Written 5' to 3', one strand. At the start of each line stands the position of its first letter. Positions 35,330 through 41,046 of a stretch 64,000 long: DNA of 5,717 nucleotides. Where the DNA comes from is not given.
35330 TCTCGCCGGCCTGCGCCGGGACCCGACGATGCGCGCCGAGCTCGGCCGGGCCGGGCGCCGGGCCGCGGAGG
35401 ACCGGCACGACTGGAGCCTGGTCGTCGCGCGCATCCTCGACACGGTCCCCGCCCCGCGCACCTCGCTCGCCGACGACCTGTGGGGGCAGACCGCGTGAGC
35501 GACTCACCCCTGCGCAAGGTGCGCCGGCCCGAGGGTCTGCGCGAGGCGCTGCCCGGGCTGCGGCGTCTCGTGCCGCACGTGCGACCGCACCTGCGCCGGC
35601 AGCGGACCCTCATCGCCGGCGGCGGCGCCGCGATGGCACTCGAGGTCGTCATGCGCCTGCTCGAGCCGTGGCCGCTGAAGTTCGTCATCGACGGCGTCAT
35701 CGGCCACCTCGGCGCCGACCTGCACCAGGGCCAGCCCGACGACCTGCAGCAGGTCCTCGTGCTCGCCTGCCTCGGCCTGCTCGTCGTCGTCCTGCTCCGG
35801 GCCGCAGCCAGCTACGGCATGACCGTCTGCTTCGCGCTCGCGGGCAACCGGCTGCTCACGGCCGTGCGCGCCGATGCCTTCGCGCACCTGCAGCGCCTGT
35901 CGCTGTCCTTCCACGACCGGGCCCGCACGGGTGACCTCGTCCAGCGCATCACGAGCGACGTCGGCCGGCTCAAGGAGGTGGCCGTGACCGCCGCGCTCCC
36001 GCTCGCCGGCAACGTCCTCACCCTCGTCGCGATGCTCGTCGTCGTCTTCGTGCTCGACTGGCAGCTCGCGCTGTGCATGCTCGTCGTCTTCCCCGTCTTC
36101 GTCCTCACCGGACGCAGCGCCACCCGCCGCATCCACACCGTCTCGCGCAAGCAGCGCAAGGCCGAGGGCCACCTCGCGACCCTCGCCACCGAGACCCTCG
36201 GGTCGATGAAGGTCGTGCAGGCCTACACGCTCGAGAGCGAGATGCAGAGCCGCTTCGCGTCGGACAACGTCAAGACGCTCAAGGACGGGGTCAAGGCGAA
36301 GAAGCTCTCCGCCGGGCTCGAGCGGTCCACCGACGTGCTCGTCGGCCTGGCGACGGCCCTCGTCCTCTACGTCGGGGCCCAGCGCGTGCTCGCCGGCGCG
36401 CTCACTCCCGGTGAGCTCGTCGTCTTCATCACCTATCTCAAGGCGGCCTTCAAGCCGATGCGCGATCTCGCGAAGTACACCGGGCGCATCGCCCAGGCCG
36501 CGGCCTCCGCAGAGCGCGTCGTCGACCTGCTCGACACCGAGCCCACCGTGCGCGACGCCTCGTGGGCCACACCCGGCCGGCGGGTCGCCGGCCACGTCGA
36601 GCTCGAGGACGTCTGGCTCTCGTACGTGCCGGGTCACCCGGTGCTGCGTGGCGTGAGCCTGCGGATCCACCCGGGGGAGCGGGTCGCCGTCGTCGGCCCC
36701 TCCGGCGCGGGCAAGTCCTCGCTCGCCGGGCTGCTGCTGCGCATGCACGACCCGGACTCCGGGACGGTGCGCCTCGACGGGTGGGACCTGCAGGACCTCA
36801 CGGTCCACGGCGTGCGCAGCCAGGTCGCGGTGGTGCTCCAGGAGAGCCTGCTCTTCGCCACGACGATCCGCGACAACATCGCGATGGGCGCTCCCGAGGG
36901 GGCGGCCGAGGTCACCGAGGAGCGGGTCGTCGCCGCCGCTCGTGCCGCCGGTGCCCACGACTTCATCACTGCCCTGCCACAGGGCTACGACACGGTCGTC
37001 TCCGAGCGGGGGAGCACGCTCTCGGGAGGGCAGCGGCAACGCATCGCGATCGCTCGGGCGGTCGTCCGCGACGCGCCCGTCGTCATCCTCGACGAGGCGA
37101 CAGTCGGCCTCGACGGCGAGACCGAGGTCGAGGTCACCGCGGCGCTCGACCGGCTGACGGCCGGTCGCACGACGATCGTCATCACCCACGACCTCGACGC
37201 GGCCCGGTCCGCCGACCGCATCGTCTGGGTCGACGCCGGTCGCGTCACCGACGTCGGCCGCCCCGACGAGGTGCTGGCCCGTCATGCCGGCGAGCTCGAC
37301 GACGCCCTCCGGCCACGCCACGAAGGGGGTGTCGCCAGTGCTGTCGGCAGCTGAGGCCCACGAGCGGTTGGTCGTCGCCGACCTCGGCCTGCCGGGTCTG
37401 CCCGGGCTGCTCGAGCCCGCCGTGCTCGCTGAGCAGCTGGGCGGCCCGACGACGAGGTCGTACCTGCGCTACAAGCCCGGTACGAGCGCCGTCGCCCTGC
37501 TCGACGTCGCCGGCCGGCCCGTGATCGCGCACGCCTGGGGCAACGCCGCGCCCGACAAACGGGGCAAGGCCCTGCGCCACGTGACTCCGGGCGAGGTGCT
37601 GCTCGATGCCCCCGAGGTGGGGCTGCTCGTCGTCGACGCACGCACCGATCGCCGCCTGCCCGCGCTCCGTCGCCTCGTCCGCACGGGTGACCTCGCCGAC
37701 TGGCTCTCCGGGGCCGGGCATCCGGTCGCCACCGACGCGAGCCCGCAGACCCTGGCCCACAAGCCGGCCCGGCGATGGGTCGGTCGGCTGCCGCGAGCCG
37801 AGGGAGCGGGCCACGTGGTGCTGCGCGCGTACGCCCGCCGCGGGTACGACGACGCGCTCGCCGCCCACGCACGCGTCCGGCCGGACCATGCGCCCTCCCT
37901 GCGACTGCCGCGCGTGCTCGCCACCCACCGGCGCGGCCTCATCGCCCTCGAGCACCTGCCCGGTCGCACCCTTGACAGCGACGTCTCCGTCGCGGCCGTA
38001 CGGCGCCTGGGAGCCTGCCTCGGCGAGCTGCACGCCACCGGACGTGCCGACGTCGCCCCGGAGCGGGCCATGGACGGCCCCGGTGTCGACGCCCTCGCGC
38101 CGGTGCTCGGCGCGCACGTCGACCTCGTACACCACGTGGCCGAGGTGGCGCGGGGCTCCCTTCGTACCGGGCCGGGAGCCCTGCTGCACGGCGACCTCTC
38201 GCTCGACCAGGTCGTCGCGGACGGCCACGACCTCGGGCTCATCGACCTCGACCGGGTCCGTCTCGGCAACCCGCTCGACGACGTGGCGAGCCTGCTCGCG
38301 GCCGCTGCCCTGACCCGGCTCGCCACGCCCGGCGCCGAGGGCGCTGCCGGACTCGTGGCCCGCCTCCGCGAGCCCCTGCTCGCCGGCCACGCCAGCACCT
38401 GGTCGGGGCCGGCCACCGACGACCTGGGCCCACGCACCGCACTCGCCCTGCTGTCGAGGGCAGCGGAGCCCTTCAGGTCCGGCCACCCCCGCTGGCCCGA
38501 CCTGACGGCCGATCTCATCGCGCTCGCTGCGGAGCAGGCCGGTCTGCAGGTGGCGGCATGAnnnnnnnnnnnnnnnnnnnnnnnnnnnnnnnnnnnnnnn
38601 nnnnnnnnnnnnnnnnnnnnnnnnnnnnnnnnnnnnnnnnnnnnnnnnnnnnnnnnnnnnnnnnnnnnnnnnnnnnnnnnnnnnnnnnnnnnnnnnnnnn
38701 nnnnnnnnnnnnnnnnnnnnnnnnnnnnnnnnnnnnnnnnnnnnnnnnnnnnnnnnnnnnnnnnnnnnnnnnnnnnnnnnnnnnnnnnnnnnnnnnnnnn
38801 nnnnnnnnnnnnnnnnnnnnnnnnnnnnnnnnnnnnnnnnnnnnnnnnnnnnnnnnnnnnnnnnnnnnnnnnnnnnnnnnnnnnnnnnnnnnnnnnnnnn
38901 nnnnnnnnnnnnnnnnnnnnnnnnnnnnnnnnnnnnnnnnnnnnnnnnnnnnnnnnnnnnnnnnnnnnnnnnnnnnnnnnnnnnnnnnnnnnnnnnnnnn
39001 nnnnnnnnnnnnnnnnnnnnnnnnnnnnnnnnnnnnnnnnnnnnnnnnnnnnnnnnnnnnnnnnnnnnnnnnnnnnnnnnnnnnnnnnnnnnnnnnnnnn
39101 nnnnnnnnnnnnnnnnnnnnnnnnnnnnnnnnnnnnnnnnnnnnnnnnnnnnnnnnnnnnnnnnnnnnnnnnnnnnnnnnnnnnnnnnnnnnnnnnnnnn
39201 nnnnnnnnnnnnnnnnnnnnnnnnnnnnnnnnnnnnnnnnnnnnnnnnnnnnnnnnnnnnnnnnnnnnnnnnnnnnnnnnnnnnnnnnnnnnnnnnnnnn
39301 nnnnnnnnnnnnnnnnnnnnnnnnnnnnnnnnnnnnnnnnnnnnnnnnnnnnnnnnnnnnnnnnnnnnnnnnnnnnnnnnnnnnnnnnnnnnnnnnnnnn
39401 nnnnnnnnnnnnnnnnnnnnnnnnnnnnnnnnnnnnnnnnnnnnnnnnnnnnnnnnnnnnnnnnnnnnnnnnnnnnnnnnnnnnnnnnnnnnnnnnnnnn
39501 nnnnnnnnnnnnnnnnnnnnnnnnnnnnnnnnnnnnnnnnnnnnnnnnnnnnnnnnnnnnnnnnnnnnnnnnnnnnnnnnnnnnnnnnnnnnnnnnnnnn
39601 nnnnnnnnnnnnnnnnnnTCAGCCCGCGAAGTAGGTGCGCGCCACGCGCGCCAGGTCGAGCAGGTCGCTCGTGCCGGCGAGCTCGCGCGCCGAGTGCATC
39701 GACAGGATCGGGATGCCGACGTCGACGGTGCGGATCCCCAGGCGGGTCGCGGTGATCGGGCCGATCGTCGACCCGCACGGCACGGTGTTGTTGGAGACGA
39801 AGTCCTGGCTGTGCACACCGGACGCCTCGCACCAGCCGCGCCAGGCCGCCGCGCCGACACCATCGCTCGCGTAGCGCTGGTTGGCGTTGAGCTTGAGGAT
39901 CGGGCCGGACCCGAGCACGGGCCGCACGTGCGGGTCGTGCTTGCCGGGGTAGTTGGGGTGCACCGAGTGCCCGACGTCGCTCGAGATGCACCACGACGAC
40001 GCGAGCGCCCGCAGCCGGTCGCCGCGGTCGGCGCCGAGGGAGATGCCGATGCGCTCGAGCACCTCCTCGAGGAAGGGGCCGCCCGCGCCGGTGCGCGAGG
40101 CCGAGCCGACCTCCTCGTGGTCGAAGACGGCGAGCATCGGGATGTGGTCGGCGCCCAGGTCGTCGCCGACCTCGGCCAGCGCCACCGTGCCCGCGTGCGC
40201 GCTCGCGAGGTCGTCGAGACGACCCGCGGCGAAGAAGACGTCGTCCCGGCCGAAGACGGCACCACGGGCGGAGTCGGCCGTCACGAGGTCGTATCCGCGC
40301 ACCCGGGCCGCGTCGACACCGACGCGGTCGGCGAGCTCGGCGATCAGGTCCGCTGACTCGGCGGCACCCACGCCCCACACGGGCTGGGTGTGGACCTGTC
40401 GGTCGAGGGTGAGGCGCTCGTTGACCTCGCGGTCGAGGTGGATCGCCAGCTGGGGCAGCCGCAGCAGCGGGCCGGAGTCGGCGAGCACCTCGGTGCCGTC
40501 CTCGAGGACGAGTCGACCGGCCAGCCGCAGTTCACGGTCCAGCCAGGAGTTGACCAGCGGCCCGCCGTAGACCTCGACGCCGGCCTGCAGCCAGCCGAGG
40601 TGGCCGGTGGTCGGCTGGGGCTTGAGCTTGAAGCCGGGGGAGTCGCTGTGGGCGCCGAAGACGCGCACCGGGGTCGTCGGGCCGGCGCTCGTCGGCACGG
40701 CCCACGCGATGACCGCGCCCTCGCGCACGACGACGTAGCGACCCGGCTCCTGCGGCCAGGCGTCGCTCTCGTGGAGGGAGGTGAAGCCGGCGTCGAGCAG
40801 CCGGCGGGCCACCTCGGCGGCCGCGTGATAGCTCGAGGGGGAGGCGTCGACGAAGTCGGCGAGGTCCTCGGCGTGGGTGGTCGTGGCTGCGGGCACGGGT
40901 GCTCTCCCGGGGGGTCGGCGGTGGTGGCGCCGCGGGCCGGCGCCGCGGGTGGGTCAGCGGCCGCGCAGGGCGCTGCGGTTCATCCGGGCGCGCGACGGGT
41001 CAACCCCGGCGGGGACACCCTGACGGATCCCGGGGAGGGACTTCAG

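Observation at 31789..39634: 9-kb glycoconjugate-type cluster (COG4671-like GT, two GT4s, MsbA-like ABC exporter, two APH-fold kinases) inserted into the conserved glnA-RDD / DUF4191-lipA-lipB synteny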

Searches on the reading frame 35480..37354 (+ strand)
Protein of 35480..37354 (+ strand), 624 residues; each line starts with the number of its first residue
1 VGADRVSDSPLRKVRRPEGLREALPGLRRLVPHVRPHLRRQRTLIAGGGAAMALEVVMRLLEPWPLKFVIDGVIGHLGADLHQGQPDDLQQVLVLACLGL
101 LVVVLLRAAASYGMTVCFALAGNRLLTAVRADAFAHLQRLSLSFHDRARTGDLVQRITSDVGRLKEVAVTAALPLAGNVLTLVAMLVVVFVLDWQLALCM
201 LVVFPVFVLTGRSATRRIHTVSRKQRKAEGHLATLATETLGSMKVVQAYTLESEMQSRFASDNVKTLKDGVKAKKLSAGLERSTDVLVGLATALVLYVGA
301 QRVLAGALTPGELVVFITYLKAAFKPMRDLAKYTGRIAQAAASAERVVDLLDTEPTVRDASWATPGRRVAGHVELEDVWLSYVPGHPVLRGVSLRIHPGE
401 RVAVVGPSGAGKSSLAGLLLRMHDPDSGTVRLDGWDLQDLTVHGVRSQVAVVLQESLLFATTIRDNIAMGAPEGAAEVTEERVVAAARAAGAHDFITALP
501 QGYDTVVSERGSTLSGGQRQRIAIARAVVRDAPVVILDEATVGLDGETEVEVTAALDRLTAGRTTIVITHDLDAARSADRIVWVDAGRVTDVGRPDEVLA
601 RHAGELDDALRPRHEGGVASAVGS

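Call 7: search_protein_families(library=pfam, proteins=[window:35480-37354:+], max_evalue=0.01)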
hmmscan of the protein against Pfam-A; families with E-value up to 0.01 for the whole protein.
window:35480-37354:+ (624 aa): 6 families
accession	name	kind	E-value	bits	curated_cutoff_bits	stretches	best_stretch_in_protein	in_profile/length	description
PF00664.28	ABC_membrane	-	1.7e-50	172.7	28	1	54-325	10-272/274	ABC transporter transmembrane region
PF00005.33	ABC_tran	-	9e-33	114.2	25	1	389-541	1-136/137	ABC transporter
PF02463.25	SMC_N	-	4.2e-06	26.8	40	1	513-584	136-211/220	RecF/RecN/SMC N terminal domain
PF20703.3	nSTAND1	-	0.00052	20.2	27.1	1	400-438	34-71/379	Novel STAND NTPase 1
PF13401.12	AAA_22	-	0.0024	18.6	27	0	402-540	8-93/130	AAA domain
PF13191.12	AAA_16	-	0.0036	18.3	32.6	0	400-531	25-104/167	AAA ATPase domain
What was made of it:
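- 35495..37354 (+): ABC exporter, a fused TMD-NBD half-transporter of ABCB / type IV (MsbA/Sav1866-like), 619 aa. Pfam ABC_membrane 2e-50 and ABC_tran 9e-33 (call 7).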

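Call 8: search_protein_families(library=ncbifam, proteins=[window:35480-37354:+], max_evalue=0.001)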
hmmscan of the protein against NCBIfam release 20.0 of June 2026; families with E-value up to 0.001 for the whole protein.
window:35480-37354:+ (624 aa): 188 families (the best 25 are shown)
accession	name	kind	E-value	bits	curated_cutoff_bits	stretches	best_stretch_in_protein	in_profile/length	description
TIGR02203.1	MsbA_lipidA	equivalog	2.3e-124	416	602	1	76-602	47-559/572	lipid A export permease/ATP-binding protein MsbA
TIGR02204.1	MsbA_rel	hypoth_equivalog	2.5e-123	412.7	780.4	1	31-601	6-564/576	ABC transporter, permease/ATP-binding protein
NF052233.1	CphA_assoc_ABC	equivalog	1.4e-110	370.9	880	1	81-602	218-733/766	cyanophycin metabolism-associated ABC transporter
TIGR00958.1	3a01208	subfamily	3.6e-110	369.3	874.6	1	85-600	196-702/711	antigen peptide transporter 2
NF045513.1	HepA_fam_ABC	equivalog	7e-102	341.8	725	1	97-602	98-599/610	heterocyst formation ABC transporter subunit HepA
TIGR01846.1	type_I_sec_HlyB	subfamily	3.1e-101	339.8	725.55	1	46-602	143-682/694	type I secretion system permease/ATPase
NF008381.0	PRK11176.1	equivalog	5.3e-101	338.8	867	1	90-602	61-569/582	lipid A ABC transporter ATP-binding protein/permease MsbA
NF010178.0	PRK13657.1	equivalog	4.4e-100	335.8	733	1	59-602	35-560/588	glucan ABC transporter ATP-binding protein/ permease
TIGR03375.1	type_I_sec_LssB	subfamily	2.7e-93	313.5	693.1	1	93-601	189-691/696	type I secretion system permease/ATPase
TIGR03796.1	NHLM_micro_ABC1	equivalog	1.3e-92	311.2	853.3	1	94-601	194-701/710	NHLP family bacteriocin export ABC transporter peptidase/permease/ATPase subunit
NF008055.0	PRK10789.1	equivalog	5.7e-89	299.1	845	1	55-605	28-563/590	SmdA family multidrug ABC transporter permease/ATP-binding protein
TIGR02868.1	CydC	equivalog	8.5e-88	295.3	329.05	1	124-572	83-530/530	thiol reductant ABC exporter subunit CydC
TIGR03797.1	NHLM_micro_ABC2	equivalog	1e-85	288.6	709.4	1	86-601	168-674/686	NHLP bacteriocin export ABC transporter permease/ATPase subunit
NF008364.0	PRK11160.1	equivalog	5.1e-78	263.1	630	1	103-602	69-565/575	heme ABC transporter ATP-binding protein/permease CydC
TIGR01192.1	chvA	subfamily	1.5e-77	261.5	585.4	1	90-609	57-566/585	glucan export ABC transporter ATP-binding protein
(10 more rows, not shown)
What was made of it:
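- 35495..37354 (+): NCBIfam MsbA scores 416 bits, below its cut-off of 602 (call 8).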

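Call 67: search_solved_structures(query=window:35495-37354:+, max_evalue=1e-40)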
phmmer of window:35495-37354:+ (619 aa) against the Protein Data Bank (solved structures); distinct sequences matched with E-value up to 1e-40: 247 (the best 60 are shown).
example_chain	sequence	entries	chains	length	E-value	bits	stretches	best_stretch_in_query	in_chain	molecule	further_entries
9oe1_A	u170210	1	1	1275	2.5e-154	518.3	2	103-597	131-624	ATP-binding cassette, sub-family B (MDR/TAP), member 4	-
9ody_A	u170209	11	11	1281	2.5e-154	518.3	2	103-597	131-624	ATP-binding cassette, sub-family B (MDR/TAP), member 4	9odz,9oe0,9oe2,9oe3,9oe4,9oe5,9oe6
9nfi_A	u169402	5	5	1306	3.2e-153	514.7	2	110-596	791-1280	Permeability Glycoprotein (P-gp)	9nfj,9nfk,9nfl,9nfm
8woi_A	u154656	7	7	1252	7e-149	500.4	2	70-598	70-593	ABC transporter B family member 19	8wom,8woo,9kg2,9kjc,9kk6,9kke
7niu_A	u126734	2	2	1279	2.3e-148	498.7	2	105-596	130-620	Isoform 2 of Phosphatidylcholine translocator ABCB4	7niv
6fn1_A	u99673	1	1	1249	2.5e-148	498.5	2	109-595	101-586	Human-mouse chimeric ABCB1 (ABCBHM)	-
6fn4_A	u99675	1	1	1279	2.8e-148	498.4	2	109-595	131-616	Apo form of Human-mouse chimeric ABCB1 (ABCB1HM) in complex with Antigen binding fragment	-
8wp0_A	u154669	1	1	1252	4.6e-148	497.7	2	70-598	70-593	ABC transporter B family member 19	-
6s7p_A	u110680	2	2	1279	1.5e-147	495.9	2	105-596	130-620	Phosphatidylcholine translocator ABCB4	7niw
6ujp_A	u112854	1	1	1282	4.3e-145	487.8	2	109-595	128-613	ATP-dependent translocase ABCB1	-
6ujt_A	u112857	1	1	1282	7e-145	487.1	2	109-595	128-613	ATP-dependent translocase ABCB1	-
6ujw_A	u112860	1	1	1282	7.5e-145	487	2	109-595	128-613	ATP-dependent translocase ABCB1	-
6qee_A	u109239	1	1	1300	8.1e-145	486.9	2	109-595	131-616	ABCB1HM-EQ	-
7zka_A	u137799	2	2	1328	1.3e-144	486.3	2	107-595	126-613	ATP-dependent translocase ABCB1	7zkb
4m1m_A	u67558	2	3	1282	1.3e-144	486.2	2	109-595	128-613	Multidrug resistance protein 1A | ATP-dependent translocase ABCB1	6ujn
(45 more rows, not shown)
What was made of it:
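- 35495..37354 (+): PDB matches are the ABCB1/4 halves, Sav1866, TmrAB and MsbA (call 67).
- On MsbA lipid A flippase (ABC protein): It is a generic ABCB-type exporter: Pfam ABC_membrane plus ABC_tran (call 7), with PDB matches to Sav1866, TmrAB and MsbA at about 1e-84 to 1e-93 (call 67).
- The ABC protein resembles Sav1866, TmrAB and ABCB1 (call 67).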

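Call 92: search_protein_families(library=padloc, proteins=[window:35495-37354:+], max_evalue=0.001)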
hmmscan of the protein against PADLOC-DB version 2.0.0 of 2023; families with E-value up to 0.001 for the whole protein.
window:35495-37354:+ (619 aa): 2 families
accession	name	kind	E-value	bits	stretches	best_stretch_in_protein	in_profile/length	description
PDLC04135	mad3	-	3e-33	113.9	2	492-582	250-340/374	mads_3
PDLC04140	mad8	-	5.5e-09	34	1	379-569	12-236/314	mads_8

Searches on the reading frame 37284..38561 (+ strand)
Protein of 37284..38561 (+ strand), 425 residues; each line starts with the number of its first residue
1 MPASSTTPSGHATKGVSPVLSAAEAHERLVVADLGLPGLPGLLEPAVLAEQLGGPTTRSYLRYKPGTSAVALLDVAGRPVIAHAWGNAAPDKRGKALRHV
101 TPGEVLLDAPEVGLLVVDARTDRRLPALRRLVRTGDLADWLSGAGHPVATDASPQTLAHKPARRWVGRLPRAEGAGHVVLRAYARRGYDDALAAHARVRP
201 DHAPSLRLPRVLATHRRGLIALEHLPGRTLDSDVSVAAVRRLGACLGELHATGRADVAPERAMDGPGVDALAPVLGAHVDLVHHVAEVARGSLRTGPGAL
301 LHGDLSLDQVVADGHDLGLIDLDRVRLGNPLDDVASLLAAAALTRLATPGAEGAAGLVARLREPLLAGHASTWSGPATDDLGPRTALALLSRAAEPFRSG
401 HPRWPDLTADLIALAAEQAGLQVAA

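Call 7: search_protein_families(library=pfam, proteins=[window:37284-38561:+], max_evalue=0.01)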
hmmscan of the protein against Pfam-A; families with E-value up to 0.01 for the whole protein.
window:37284-38561:+ (425 aa): 1 family
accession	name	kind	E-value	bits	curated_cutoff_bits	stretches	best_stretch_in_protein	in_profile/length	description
PF01636.29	APH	-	1.7e-10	41.5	23.2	1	174-346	19-218/239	Phosphotransferase enzyme family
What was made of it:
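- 37338..38561 (+): KinF, an APH-fold kinase. It is 407 aa from the RefSeq start, or 425 aa from ATG 37284. Pfam APH 1.7e-10 (call 7).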

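Call 8: search_protein_families(library=ncbifam, proteins=[window:37284-38561:+], max_evalue=0.001)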
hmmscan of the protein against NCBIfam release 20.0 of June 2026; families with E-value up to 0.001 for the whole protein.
window:37284-38561:+ (425 aa): 1 family
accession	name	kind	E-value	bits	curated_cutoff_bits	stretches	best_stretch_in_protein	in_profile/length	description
NF038156.1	lant_syn_V_LxmK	equivalog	2.6e-07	30.1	315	1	281-337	175-230/347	class V lanthionine synthetase subunit LxmK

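Call 13: search_solved_structures(query=window:37284-38561:+, max_evalue=1)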
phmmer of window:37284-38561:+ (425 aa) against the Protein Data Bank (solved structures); distinct sequences matched with E-value up to 1: 0.

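Call 92: search_protein_families(library=padloc, proteins=[window:37338-38561:+], max_evalue=0.001)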
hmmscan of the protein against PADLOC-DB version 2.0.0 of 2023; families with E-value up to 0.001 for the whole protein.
window:37338-38561:+ (407 aa): 0 families

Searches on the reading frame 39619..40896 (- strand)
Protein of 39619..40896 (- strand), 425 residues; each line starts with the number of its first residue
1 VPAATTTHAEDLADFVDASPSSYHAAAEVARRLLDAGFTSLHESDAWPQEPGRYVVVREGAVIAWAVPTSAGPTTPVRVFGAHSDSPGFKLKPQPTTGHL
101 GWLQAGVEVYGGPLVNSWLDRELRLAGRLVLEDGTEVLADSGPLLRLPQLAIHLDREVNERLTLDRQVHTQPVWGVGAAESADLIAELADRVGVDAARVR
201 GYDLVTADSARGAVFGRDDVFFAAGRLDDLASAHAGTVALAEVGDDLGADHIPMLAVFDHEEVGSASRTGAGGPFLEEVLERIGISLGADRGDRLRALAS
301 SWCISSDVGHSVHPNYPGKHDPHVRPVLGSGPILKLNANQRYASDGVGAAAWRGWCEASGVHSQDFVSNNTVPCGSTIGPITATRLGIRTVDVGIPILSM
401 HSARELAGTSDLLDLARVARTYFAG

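Call 7: search_protein_families(library=pfam, proteins=[window:39619-40896:-], max_evalue=0.01)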
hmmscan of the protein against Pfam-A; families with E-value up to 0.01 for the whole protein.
window:39619-40896:- (425 aa): 1 family
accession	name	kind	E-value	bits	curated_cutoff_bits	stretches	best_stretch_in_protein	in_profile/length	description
PF02127.20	Peptidase_M18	-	1.4e-115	387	24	1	15-423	1-432/432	Aminopeptidase I zinc metalloprotease (M18)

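Call 8: search_protein_families(library=ncbifam, proteins=[window:39619-40896:-], max_evalue=0.001)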
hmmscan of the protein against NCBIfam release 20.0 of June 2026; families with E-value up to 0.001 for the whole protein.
window:39619-40896:- (425 aa): 2 families
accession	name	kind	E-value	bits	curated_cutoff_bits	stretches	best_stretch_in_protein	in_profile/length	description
NF002759.0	PRK02813.1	equivalog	7.7e-169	562.1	356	1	4-424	4-428/430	M18 family aminopeptidase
NF002600.0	PRK02256.1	equivalog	1.5e-31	109.5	529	1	7-422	26-459/463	aminopeptidase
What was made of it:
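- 39619..40896 (-): M18 aminopeptidase. This is the right flank of the insertion site and not part of the cassette. NCBIfam NF002759 scores 562 bits, above its cut-off of 356 (call 8).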
